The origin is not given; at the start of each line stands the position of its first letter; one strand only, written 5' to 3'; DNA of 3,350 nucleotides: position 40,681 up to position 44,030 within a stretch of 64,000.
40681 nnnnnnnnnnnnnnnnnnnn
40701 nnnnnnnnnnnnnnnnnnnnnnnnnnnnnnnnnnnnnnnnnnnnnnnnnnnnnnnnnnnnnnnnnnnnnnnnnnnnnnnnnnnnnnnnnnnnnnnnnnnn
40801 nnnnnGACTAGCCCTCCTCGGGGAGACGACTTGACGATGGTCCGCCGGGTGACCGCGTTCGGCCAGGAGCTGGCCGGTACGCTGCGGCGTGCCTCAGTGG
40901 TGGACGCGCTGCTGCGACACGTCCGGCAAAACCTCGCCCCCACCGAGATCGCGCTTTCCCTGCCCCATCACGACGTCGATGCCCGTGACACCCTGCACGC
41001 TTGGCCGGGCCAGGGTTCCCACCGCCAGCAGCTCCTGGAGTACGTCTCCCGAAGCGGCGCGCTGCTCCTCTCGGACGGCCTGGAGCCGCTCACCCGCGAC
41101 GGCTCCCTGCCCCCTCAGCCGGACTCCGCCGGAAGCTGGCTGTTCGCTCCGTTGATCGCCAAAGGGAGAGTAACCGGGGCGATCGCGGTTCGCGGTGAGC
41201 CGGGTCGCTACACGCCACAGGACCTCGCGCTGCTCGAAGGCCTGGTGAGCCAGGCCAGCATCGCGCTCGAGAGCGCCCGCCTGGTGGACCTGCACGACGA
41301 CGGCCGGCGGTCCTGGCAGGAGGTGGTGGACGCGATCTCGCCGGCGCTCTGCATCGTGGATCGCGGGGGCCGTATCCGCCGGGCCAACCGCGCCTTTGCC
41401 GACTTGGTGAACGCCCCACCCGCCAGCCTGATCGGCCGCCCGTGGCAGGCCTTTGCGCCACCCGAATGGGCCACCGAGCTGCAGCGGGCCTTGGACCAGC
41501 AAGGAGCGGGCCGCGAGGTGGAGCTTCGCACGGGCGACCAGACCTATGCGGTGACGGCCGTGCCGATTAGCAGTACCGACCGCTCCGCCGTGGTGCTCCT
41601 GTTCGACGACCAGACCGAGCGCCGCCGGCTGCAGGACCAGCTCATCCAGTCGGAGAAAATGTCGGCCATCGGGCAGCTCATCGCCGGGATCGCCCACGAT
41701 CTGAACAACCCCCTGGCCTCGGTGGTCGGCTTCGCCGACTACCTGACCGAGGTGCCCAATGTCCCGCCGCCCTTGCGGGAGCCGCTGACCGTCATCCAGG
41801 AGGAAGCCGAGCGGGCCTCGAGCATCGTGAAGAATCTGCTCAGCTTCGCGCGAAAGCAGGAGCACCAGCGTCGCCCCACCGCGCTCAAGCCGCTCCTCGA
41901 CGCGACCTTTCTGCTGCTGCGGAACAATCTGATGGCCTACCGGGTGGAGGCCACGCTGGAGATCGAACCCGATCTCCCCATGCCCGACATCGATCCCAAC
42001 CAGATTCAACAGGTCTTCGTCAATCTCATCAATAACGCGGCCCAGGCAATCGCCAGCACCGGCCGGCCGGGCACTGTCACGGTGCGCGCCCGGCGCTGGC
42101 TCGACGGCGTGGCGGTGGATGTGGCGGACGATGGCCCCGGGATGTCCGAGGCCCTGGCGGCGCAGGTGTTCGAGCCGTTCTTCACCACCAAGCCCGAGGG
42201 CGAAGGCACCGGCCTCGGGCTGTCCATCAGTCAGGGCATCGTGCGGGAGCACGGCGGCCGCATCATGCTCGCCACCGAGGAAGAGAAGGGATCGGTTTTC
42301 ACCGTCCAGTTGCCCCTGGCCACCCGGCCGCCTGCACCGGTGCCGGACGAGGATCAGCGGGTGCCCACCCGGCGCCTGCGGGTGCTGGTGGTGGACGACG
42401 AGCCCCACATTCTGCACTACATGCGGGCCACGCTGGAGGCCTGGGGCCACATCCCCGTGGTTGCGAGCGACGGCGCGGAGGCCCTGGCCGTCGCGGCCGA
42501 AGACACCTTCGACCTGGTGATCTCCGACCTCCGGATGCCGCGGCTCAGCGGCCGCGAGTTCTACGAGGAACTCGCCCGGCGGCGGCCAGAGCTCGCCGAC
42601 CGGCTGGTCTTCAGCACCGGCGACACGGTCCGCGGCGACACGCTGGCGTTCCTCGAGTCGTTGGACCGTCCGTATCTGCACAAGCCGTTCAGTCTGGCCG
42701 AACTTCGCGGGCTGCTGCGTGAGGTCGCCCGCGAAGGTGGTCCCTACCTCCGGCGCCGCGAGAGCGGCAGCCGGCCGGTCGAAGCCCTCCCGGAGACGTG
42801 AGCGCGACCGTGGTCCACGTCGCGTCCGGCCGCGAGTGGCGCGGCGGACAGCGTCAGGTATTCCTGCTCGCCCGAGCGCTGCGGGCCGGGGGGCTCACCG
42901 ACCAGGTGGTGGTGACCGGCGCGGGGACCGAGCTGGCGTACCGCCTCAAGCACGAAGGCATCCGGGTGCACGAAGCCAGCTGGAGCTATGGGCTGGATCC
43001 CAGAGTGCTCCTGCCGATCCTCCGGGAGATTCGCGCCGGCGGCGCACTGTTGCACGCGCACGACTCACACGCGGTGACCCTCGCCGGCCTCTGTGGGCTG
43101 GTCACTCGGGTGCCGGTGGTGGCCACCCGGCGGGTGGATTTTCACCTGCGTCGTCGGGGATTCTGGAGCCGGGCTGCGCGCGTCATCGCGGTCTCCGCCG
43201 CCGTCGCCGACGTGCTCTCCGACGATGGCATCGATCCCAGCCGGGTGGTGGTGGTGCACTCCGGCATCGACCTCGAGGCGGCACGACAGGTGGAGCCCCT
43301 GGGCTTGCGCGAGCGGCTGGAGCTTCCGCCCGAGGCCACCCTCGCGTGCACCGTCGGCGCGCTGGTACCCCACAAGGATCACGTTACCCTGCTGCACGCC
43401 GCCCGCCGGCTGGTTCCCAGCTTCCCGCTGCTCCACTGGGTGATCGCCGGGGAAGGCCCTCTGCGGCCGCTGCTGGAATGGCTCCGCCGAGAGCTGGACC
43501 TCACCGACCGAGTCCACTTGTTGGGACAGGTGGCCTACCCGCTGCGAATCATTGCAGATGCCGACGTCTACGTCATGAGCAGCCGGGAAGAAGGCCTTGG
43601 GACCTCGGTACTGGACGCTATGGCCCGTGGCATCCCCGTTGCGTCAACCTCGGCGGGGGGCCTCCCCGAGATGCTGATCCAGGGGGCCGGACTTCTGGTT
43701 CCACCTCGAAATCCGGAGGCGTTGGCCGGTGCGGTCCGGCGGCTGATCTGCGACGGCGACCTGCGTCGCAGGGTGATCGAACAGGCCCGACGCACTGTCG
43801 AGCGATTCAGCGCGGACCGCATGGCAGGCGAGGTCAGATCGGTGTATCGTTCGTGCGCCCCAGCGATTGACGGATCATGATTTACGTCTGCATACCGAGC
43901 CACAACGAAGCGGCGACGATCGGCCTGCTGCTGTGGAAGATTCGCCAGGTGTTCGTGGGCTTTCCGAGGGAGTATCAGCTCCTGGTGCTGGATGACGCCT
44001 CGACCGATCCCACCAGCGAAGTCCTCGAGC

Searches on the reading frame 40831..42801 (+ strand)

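Call 9: search_protein_families(library=pfam, proteins=[window:40831-42801:+], max_evalue=0.001)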
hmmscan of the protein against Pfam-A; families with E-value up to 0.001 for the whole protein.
window:40831-42801:+ (656 aa): 11 families
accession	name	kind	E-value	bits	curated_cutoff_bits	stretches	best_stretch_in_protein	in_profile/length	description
PF02518.31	HATPase_c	-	4e-26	92.1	26.4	1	388-497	2-110/111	Histidine kinase-, DNA gyrase B-, and HSP90-like ATPase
PF00072.30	Response_reg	-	2.4e-18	66.7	30.2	1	518-628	1-109/111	Response regulator receiver domain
PF00512.31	HisKA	-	3.4e-14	53.1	26.9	1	281-344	3-65/66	His Kinase A (phospho-acceptor) domain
PF08448.16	PAS_4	-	3.4e-13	50.2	23.1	1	166-266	1-110/110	PAS fold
PF13185.12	GAF_2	-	4.8e-11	43.4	28.6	1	63-147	51-136/136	GAF domain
PF13492.12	GAF_3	-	6.4e-09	36.7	27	1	99-147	79-128/129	GAF domain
PF01590.32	GAF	-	4.7e-08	34.1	22.4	1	22-146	4-133/133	GAF domain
PF00989.32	PAS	-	1.2e-05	25.8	22.6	1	162-233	3-78/113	PAS fold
PF13188.13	PAS_8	-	3.4e-05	24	21.8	1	162-211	3-53/65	PAS domain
PF24820.1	Diguanyl_cycl_sensor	-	3.6e-05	24.1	28.1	1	166-224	2-60/109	Diguanylate cyclase-like sensor domain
PF13426.13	PAS_9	-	0.00044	20.9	27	1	172-263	3-103/103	PAS domain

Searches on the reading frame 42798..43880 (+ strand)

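Call 40: search_protein_families(library=pfam, proteins=[window:42798-43880:+], max_evalue=0.0001)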
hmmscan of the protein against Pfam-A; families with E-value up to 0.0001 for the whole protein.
window:42798-43880:+ (360 aa): 6 families
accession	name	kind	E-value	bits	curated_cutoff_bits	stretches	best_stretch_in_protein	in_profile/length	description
PF00534.26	Glycos_transf_1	-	1.7e-33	116.1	26.4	1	171-332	6-171/172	Glycosyl transferases group 1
PF13692.12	Glyco_trans_1_4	-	2.8e-30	105.9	27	1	184-319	5-142/142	Glycosyl transferases group 1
PF13439.12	Glyco_transf_4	-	4.6e-15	56.5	28.5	1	15-160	2-169/170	Glycosyltransferase Family 4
PF13579.12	Glyco_trans_4_4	-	6.3e-07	30.3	29.7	1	16-156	2-158/158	Glycosyl transferase 4-like domain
PF13524.12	Glyco_trans_1_2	-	1.3e-06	28.9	25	1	198-336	5-132/144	Glycosyl transferase-like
PF20706.3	GT4-conflict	-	4.4e-06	26.4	26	1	253-296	280-323/385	Family 4 Glycosyltransferase in conflict systems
